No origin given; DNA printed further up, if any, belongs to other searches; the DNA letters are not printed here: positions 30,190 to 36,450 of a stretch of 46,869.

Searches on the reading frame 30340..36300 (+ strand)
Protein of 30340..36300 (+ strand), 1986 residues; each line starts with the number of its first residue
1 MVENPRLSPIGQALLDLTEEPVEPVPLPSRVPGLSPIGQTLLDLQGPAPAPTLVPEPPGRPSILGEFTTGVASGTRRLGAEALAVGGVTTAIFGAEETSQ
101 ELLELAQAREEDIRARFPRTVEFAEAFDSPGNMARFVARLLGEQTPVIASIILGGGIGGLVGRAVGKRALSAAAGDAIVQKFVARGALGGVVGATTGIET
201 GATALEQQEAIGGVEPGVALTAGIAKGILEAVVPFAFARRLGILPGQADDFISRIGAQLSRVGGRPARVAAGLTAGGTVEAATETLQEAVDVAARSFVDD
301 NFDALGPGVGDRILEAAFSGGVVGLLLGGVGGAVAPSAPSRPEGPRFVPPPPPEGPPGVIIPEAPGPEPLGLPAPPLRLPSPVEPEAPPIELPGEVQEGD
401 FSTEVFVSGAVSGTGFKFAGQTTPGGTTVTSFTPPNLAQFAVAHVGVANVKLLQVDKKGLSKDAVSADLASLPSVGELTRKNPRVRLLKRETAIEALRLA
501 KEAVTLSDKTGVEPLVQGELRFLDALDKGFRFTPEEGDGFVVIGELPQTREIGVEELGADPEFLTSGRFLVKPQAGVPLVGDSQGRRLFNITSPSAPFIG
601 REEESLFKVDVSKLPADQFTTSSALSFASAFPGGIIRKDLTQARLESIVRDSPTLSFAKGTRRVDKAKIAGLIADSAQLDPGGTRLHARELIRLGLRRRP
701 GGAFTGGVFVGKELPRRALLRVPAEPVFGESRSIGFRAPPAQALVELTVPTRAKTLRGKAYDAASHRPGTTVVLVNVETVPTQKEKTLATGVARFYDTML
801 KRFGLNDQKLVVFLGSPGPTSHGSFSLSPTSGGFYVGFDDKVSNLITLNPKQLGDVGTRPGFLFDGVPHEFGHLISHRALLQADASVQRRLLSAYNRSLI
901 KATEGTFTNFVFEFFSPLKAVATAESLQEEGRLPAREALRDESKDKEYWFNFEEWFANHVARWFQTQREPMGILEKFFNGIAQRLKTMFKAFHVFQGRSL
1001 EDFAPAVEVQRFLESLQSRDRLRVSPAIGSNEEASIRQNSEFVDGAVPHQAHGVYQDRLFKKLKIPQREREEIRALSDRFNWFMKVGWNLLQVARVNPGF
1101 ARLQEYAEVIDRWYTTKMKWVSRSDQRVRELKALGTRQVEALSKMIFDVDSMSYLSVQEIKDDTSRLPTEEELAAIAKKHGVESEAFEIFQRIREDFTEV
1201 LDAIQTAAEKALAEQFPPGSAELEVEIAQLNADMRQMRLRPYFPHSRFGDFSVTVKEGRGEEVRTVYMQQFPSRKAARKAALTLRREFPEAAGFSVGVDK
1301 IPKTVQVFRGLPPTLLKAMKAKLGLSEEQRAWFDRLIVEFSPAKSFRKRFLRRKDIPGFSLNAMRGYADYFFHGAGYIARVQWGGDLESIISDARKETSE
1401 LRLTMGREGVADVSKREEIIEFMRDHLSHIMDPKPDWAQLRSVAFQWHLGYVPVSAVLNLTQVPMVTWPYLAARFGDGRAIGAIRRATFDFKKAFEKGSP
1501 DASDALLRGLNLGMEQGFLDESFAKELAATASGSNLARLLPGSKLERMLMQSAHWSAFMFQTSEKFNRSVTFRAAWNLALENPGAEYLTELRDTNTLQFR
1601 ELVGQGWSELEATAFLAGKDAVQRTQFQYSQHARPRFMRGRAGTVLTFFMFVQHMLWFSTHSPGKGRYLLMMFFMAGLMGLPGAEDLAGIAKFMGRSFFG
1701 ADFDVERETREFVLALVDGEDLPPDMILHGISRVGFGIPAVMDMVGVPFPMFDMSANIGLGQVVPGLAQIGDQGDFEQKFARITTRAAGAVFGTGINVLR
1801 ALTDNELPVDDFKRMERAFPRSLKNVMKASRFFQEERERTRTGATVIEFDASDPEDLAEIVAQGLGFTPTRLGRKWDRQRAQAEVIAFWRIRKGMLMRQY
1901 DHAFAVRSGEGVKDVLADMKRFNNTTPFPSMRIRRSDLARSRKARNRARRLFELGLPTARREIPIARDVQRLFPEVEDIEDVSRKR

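Call 38: search_protein_families(library=pfam, proteins=[window:30340-36300:+], max_evalue=0.01)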
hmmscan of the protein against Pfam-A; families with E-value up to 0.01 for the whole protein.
window:30340-36300:+ (1986 aa): 0 families

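Call 39: search_protein_families(library=phrogs, proteins=[window:30340-36300:+], max_evalue=0.001)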
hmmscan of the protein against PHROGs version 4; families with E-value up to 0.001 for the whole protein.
window:30340-36300:+ (1986 aa): 5 families
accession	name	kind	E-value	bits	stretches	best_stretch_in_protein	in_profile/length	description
phrog_11358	-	unknown function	2.2e-51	175.1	1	1223-1946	2737-3403/3431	-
phrog_10089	-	moron, auxiliary metabolic gene and host takeover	2.6e-34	118.3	2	1203-1579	3920-4279/4647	DarB-like antirestriction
phrog_22591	-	unknown function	1.3e-27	96.4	1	1182-1655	1834-2276/2434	-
phrog_30335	-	unknown function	3.7e-27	94.9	1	1229-1959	2184-2886/2900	-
phrog_21376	-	unknown function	2.1e-07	29.7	1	1221-1779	965-1491/1664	-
